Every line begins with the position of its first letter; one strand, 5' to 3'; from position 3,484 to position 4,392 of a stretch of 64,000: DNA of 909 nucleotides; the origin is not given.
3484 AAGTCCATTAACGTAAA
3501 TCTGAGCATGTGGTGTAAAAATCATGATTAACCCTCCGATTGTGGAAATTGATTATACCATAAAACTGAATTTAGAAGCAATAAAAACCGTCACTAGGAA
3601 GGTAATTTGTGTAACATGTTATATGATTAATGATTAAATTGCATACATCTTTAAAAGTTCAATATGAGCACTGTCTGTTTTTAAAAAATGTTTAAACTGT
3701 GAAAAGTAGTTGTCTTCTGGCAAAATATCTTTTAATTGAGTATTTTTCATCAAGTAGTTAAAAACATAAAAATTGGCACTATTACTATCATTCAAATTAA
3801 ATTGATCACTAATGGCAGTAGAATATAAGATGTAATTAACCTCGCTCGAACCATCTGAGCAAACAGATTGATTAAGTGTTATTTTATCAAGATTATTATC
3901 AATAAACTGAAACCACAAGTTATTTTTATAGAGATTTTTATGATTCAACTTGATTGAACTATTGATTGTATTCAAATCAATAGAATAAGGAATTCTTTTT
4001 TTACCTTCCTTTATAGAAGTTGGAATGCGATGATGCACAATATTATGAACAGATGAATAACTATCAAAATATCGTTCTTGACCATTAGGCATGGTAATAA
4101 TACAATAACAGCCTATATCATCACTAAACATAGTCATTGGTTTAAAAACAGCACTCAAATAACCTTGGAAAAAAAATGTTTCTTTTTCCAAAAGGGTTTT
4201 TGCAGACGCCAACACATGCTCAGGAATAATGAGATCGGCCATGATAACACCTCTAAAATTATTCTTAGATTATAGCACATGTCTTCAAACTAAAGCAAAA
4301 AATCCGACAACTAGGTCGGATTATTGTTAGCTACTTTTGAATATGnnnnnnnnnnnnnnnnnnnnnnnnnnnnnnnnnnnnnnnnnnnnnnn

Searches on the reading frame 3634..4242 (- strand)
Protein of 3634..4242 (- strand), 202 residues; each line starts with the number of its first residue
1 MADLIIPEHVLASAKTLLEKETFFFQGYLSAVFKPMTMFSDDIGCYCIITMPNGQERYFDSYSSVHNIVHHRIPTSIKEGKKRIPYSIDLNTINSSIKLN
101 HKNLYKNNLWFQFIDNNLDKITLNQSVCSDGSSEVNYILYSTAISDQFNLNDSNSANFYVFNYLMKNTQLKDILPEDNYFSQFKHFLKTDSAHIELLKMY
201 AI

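Call 40: find_encoding_contigs(protein=window:3634-4242:-, flank=10000, max_places=4)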
Protein window:3634-4242:- (202 aa): no gene with exactly this product is on record in the collection.
